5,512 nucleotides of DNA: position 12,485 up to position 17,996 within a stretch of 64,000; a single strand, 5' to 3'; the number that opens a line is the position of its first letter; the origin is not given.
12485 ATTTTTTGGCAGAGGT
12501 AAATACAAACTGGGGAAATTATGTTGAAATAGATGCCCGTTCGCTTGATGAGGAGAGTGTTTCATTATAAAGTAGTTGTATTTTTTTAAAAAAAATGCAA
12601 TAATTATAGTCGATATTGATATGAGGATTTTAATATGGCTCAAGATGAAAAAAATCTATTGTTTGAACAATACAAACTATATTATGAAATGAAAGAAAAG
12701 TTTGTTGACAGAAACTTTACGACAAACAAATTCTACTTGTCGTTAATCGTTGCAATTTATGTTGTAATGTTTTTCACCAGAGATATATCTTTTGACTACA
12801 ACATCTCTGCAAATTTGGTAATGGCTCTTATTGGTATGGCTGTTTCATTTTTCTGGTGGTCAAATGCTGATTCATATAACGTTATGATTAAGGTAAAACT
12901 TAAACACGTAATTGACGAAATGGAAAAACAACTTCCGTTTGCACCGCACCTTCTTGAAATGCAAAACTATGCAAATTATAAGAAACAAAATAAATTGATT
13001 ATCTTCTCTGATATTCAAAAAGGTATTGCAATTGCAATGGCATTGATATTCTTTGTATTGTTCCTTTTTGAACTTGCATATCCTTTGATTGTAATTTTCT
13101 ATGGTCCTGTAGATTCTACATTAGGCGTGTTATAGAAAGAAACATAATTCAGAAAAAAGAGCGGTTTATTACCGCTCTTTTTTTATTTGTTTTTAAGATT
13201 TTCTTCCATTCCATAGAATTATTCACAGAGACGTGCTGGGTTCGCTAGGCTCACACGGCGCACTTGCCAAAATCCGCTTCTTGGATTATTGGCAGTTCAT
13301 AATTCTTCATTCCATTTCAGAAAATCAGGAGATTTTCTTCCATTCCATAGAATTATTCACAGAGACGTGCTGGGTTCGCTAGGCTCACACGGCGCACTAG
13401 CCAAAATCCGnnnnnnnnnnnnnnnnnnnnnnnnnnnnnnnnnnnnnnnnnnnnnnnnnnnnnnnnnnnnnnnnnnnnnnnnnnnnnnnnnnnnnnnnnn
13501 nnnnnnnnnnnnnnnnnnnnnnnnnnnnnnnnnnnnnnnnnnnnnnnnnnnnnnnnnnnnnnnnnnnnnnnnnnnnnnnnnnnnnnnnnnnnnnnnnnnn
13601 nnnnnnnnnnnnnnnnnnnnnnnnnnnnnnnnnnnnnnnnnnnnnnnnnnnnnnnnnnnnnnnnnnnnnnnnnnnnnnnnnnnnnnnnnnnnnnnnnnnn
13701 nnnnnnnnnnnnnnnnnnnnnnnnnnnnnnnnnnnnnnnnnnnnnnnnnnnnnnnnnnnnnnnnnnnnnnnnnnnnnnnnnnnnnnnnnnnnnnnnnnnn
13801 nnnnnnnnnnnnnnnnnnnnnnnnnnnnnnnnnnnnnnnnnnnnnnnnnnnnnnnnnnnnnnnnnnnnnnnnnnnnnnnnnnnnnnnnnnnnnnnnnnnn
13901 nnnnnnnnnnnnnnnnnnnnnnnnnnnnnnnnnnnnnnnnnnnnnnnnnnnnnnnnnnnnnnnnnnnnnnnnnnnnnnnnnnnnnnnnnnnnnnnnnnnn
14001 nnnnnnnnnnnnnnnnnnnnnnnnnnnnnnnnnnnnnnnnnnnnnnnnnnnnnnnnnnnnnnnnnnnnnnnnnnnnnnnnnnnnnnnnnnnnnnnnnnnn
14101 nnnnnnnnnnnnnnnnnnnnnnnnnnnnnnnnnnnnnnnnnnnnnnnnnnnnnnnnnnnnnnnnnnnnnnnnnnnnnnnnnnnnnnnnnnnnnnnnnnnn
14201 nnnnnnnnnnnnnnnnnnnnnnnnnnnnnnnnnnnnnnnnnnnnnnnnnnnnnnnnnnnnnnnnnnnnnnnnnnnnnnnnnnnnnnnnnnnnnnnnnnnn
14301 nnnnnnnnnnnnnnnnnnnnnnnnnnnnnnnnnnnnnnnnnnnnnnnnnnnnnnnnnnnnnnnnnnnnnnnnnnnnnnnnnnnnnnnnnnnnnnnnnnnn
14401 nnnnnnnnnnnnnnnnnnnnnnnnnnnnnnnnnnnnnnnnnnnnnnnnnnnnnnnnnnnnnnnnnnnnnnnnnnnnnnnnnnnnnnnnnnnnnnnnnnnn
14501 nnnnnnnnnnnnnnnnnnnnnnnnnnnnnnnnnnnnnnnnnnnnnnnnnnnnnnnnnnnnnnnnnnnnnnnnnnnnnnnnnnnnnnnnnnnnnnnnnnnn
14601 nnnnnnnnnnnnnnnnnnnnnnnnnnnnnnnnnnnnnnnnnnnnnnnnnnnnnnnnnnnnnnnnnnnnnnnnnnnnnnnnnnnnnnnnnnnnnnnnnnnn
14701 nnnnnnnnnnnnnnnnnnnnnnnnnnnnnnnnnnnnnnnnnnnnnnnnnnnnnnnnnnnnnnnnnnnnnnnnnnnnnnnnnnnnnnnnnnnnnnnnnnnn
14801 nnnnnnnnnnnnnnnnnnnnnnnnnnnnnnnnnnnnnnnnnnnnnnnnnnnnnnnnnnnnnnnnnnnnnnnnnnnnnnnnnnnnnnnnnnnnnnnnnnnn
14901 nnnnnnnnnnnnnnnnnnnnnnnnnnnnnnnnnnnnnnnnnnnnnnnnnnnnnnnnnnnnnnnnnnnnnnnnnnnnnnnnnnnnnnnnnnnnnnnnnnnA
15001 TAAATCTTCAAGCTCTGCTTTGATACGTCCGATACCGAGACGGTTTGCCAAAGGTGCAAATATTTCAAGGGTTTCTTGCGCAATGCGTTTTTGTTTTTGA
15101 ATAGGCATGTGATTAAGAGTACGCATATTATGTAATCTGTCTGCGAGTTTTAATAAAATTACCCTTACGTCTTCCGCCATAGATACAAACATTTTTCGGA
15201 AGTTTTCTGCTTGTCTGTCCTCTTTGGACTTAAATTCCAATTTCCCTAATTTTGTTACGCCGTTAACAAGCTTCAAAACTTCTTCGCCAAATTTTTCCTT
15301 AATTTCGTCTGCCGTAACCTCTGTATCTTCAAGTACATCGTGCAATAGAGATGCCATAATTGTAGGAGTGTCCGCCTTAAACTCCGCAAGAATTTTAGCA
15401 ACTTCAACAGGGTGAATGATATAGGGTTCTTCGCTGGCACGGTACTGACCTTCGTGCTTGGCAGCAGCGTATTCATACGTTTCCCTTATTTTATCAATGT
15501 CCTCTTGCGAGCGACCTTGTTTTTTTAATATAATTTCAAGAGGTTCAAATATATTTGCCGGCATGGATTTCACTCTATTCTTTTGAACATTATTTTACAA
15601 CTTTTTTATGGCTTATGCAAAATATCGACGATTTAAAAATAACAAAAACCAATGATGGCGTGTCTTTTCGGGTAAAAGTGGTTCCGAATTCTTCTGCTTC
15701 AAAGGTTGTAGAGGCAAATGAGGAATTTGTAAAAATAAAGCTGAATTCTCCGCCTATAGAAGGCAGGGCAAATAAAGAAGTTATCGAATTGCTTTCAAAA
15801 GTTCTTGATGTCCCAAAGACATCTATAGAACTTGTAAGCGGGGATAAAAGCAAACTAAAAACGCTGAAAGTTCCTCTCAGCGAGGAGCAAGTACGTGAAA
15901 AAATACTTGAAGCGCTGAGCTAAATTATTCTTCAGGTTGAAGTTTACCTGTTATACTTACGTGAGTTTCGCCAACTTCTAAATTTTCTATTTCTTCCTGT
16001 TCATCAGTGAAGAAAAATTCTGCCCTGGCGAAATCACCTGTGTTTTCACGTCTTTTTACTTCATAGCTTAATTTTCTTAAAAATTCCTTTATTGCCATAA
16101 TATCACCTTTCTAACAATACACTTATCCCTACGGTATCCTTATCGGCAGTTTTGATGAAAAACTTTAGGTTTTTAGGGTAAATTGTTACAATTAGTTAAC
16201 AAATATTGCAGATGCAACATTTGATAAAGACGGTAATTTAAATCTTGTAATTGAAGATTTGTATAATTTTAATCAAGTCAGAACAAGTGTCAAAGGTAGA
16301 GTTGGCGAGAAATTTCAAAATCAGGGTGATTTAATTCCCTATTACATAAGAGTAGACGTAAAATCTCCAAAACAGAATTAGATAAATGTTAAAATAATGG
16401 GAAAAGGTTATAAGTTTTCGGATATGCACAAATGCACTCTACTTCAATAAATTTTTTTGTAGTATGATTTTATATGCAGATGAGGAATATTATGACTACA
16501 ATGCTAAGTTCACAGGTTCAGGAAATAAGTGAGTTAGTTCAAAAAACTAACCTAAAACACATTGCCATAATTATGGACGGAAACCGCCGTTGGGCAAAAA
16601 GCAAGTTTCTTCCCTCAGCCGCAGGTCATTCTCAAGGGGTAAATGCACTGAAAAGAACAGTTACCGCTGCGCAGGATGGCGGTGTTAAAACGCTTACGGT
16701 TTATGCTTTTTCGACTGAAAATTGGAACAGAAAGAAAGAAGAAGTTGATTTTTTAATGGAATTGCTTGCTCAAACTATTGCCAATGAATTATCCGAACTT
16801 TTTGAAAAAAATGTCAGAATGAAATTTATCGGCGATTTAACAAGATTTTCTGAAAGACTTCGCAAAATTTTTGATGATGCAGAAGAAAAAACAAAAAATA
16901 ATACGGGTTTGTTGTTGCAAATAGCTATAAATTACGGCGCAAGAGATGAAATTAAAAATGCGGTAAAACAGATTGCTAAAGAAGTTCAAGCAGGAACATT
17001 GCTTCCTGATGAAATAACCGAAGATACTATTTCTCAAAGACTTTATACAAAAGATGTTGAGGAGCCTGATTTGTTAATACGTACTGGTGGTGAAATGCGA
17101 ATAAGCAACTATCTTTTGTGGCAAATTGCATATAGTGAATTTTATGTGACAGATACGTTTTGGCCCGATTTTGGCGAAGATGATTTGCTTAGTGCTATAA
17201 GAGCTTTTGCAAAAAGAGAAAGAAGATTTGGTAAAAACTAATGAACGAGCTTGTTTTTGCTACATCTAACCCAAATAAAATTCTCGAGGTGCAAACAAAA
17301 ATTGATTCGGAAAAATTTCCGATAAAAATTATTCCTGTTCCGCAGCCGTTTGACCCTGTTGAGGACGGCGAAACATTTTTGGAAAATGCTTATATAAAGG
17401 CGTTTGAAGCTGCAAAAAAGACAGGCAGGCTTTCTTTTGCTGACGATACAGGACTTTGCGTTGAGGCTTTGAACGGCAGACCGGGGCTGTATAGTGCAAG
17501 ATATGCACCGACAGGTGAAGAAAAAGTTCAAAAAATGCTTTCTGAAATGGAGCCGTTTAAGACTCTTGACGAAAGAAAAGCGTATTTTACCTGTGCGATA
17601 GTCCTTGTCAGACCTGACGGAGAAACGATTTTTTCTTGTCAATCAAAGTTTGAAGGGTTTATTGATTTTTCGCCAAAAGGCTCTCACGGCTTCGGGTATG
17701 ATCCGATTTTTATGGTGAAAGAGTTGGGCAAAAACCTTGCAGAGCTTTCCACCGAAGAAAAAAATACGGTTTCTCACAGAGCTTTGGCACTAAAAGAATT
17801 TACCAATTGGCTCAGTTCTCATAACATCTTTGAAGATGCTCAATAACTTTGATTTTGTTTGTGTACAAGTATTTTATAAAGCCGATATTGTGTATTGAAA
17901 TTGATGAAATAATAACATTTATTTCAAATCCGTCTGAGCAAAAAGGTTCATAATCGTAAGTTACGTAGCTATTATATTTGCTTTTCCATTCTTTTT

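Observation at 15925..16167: Third sigma-28-type promoter (N12 spacer) driving an unannotated 57-aa acidic ORF on the minus strand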

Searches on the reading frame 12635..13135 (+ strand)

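Call 37: search_protein_families(library=pfam, proteins=[window:12635-13135:+], max_evalue=0.001)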
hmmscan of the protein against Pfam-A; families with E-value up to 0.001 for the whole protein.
window:12635-13135:+ (166 aa): 1 family
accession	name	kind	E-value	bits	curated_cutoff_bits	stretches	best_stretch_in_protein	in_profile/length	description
PF24838.2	8xMP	-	7.7e-21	74.8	30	1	10-147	1-135/136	Octameric membrane protein family (8xMP)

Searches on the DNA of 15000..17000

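Call 23: search_rna_families(source=window, start=15000, end=17000, threshold=evalue, max_evalue=1)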
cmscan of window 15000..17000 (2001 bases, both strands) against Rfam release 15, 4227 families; matches with E-value up to 1: 1.
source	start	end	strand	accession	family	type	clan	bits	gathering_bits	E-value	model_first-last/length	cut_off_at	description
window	15180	15362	+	RF01946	KCNQ1OT1_1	Gene; lncRNA;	-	10.7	70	0.42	284-464/464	no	KCNQ1 overlapping transcript 1 conserved region 1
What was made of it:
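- No Rfam family matched (call 23).
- Tried and rejected: A scan of 15000-17000 at E<=1 gave only a meaningless eukaryotic lncRNA hit (call 23).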

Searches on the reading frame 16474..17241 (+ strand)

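Call 89: search_protein_families(library=pfam, proteins=[window:16474-17241:+], max_evalue=1e-8)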
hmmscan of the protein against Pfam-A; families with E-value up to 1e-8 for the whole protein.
window:16474-17241:+ (255 aa): 1 family
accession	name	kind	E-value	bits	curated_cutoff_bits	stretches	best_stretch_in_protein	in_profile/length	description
PF01255.24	Prenyltransf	-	9.5e-88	293.8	27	1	33-253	1-219/219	Putative undecaprenyl diphosphate synthase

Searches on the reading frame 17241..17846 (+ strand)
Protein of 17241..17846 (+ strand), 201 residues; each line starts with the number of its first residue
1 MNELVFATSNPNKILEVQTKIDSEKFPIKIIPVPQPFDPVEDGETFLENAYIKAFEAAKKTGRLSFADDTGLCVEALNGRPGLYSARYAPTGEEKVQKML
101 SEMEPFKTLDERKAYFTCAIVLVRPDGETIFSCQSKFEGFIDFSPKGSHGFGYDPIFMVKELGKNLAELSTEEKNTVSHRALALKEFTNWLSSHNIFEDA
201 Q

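Call 89: search_protein_families(library=pfam, proteins=[window:17241-17846:+], max_evalue=1e-8)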
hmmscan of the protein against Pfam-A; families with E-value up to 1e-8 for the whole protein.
window:17241-17846:+ (201 aa): 1 family
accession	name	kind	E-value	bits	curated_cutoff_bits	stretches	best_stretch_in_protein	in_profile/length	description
PF01725.21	Ham1p_like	-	3.3e-57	193.8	22.5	1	4-190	1-186/186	Ham1 family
